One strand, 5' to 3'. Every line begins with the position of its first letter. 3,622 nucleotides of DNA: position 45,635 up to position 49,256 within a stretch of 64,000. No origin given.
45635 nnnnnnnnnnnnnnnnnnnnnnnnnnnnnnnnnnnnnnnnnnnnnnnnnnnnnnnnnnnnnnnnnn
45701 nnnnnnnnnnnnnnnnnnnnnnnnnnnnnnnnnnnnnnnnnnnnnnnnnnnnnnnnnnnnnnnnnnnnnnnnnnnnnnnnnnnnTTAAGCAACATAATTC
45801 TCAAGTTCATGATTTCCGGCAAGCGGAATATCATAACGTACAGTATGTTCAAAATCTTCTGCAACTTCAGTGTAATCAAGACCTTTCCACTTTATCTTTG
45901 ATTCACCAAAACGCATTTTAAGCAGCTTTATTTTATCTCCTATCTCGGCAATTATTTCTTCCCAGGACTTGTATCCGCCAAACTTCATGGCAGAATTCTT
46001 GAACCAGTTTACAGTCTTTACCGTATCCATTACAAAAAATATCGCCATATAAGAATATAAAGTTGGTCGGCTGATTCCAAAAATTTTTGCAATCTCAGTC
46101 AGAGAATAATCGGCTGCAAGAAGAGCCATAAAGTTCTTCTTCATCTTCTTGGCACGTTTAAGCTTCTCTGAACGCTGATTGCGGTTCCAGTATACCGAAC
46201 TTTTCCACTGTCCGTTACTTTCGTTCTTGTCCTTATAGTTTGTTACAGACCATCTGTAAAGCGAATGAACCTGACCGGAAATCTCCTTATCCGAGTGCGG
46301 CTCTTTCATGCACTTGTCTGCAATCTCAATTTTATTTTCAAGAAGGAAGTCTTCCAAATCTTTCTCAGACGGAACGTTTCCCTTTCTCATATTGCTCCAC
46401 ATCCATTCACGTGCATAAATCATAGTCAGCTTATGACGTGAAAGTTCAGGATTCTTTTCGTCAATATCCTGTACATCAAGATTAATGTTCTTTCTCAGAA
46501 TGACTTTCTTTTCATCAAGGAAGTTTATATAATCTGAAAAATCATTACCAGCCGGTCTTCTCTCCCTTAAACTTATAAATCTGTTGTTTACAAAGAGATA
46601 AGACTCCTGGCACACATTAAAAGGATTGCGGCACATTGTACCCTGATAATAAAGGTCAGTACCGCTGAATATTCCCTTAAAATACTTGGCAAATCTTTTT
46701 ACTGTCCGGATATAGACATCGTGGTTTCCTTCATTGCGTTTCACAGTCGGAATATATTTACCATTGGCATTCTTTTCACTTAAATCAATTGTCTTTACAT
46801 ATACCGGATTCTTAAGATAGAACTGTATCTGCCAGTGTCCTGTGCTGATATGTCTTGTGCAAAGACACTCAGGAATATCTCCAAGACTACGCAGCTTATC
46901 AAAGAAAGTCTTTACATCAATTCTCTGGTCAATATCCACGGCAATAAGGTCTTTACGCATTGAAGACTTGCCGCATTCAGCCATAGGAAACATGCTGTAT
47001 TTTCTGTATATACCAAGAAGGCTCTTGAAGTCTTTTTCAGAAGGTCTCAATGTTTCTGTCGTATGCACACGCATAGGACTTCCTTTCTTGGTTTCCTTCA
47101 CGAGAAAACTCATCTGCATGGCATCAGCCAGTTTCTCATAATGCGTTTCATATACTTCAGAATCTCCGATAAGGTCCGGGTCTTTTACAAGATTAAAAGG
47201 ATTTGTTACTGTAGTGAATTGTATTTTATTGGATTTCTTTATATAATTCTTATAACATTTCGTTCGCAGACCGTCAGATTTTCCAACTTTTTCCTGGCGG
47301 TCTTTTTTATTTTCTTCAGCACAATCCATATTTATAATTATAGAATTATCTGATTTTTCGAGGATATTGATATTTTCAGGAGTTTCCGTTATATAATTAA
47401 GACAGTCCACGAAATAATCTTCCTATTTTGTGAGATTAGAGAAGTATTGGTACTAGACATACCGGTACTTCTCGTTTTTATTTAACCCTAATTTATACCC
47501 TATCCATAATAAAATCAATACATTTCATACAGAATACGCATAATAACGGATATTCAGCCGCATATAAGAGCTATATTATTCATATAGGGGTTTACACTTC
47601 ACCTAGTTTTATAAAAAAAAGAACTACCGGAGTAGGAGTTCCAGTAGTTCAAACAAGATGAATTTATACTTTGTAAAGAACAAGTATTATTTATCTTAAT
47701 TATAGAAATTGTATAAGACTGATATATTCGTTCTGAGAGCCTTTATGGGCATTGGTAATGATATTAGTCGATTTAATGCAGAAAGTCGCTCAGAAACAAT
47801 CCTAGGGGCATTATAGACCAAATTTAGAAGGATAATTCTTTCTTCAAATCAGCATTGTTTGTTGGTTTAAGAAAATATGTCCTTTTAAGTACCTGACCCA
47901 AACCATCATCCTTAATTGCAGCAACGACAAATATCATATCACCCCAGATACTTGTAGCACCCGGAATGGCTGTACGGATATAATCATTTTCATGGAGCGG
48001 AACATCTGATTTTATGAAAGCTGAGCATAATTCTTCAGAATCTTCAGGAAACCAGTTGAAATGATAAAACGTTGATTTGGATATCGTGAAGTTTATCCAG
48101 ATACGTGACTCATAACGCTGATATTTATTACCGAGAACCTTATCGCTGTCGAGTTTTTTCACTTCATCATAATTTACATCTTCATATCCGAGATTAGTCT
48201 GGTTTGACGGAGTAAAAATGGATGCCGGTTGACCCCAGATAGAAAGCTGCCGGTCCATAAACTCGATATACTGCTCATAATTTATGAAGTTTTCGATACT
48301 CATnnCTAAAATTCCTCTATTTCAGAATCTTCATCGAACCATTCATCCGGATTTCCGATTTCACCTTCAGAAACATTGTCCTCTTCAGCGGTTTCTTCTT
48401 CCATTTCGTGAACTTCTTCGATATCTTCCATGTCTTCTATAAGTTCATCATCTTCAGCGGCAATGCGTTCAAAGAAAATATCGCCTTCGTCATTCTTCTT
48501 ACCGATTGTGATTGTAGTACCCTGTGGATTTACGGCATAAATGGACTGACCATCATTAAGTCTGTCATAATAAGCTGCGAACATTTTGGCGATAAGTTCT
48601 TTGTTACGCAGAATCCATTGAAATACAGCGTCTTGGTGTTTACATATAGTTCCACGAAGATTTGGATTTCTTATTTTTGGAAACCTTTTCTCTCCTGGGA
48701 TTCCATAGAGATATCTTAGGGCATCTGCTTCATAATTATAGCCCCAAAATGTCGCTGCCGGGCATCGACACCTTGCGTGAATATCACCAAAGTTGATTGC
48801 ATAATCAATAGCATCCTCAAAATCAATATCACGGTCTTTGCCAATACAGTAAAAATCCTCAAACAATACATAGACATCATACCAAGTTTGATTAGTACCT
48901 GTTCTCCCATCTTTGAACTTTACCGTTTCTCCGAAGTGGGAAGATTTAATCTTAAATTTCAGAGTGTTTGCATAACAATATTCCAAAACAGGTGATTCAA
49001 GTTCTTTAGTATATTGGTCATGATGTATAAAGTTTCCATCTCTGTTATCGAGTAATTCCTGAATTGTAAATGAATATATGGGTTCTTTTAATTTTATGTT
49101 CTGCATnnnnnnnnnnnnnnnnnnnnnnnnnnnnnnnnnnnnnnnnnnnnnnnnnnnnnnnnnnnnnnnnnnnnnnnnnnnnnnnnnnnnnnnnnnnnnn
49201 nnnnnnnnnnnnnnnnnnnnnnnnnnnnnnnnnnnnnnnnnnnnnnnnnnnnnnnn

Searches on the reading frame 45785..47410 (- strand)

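Call 14: search_protein_families(library=phrogs, proteins=[window:45785-47410:-], max_evalue=0.001)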
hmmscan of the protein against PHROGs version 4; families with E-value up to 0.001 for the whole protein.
window:45785-47410:- (541 aa): 0 families

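Call 16: search_protein_families(library=pfam, proteins=[window:45785-47410:-], max_evalue=0.01)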
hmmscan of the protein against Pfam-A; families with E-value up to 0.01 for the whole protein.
window:45785-47410:- (541 aa): 4 families
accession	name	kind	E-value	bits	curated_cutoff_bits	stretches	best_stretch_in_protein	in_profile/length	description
PF02796.21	HTH_7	-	0.00016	22.1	23.8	1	429-454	16-41/45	Helix-turn-helix domain of resolvase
PF13518.12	HTH_28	-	0.00052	20.5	25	1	426-455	4-33/52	Helix-turn-helix domain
PF13384.12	HTH_23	-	0.00054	20.1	24.6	1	427-453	10-36/50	Homeodomain-like domain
PF12728.13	HTH_17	-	0.0075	17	27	0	435-455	2-22/51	Helix-turn-helix domain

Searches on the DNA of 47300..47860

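Call 69: search_rna_families(source=window, start=47300, end=47860, threshold=evalue, max_evalue=5)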
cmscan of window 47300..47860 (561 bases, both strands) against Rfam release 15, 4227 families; matches with E-value up to 5: 2.
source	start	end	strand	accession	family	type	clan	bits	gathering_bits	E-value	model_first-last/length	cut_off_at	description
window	47571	47672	+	RF02921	RT-14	Gene; sRNA;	-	18.7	48.1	4.4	1-144/144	no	RT-14 RNA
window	47589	47740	-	RF02895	S414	Gene; sRNA;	-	16.7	45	4.8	1-175/175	no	Staphylococcus sRNA 414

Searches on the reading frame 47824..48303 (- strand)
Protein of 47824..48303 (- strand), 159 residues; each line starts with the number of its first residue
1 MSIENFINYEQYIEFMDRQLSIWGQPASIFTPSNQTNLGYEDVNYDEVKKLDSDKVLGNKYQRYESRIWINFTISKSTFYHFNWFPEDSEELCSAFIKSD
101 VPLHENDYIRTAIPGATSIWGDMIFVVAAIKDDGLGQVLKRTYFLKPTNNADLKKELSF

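Call 14: search_protein_families(library=phrogs, proteins=[window:47824-48303:-], max_evalue=0.001)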
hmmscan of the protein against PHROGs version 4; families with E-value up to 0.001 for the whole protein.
window:47824-48303:- (159 aa): 0 families

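Call 16: search_protein_families(library=pfam, proteins=[window:47824-48303:-], max_evalue=0.01)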
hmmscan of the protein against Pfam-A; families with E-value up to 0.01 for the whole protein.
window:47824-48303:- (159 aa): 0 families

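Call 42: find_related_loci(query=window:47824-48303:-, collection=viral_contigs, flank=2500)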
Query window:47824-48303:- (159 aa) in viral_contigs; peptide patterns used: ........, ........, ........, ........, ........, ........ (x = any residue, [..] = any of these).
12 stretches matched a pattern; 1 encode a relative of the query (tblastn E <= 1e-3); 1 distinct loci.
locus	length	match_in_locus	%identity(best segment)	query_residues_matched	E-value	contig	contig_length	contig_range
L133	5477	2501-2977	66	1-159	9e-76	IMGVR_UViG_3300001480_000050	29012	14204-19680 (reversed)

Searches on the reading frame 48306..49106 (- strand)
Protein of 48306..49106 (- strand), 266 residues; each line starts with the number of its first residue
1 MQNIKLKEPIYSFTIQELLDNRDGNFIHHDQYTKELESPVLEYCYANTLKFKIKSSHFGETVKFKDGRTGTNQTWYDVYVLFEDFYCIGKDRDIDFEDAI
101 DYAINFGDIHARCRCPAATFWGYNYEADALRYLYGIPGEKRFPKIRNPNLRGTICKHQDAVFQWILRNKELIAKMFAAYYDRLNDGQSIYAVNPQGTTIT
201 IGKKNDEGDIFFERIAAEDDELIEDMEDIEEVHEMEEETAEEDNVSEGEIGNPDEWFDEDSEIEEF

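Call 14: search_protein_families(library=phrogs, proteins=[window:48306-49106:-], max_evalue=0.001)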
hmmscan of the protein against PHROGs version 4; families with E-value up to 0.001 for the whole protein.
window:48306-49106:- (266 aa): 2 families
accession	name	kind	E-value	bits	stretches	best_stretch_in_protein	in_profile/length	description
phrog_4315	-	unknown function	3.2e-11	44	1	74-172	159-254/370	-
phrog_1722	-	tail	2.8e-09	37.6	1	102-158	181-236/410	tail protein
